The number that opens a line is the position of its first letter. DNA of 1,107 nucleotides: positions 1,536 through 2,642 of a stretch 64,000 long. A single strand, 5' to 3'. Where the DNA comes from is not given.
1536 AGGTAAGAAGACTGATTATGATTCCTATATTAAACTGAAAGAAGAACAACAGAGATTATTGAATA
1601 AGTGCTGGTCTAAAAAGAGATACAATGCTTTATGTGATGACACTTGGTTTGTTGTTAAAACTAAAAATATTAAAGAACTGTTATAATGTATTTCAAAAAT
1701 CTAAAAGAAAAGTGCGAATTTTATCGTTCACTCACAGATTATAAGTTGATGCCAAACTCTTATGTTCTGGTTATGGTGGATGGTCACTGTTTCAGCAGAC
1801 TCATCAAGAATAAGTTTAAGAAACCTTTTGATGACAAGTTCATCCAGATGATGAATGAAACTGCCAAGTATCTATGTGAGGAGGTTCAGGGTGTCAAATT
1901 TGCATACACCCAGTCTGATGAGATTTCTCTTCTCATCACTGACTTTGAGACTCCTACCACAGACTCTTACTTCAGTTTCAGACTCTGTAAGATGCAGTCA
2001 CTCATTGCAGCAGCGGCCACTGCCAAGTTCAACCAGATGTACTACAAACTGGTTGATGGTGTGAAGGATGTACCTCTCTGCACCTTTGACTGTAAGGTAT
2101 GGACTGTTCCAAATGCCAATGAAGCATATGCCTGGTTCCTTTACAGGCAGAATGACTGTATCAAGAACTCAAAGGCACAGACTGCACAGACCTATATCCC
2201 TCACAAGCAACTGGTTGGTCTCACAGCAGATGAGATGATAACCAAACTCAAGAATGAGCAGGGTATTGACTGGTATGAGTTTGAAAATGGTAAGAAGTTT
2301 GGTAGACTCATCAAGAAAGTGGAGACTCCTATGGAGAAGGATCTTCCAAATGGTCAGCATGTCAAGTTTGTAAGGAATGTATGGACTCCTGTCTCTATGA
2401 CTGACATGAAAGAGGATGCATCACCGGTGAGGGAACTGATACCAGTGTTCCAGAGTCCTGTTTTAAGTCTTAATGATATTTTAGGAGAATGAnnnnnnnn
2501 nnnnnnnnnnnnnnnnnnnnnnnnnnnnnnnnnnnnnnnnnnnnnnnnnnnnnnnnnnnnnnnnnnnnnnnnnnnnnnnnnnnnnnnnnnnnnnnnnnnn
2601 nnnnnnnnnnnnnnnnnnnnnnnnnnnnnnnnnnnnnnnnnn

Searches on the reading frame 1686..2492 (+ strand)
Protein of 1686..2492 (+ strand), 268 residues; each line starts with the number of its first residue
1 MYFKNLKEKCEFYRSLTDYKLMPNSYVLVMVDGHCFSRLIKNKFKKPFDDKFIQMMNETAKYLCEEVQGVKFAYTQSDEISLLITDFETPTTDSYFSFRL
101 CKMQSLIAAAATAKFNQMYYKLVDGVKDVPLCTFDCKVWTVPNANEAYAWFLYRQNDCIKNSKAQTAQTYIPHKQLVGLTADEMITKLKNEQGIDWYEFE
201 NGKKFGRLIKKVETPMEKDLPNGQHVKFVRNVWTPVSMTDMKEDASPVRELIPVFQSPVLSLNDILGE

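Call 14: search_protein_families(library=phrogs, proteins=[window:1686-2492:+], max_evalue=0.001)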
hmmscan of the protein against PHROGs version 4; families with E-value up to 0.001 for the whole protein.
window:1686-2492:+ (268 aa): 1 family
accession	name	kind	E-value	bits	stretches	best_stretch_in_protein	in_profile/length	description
phrog_4717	-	DNA, RNA and nucleotide metabolism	3.4e-59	201.5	1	12-237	11-223/250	tRNA-His guanylyltransferase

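Call 15: search_protein_families(library=pfam, proteins=[window:1686-2492:+], max_evalue=0.001)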
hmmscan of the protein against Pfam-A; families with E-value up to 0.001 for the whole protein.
window:1686-2492:+ (268 aa): 1 family
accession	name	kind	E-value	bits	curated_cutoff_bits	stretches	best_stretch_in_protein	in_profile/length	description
PF04446.17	Thg1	-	2.3e-28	99.2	29.2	1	17-142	9-130/130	tRNAHis guanylyltransferase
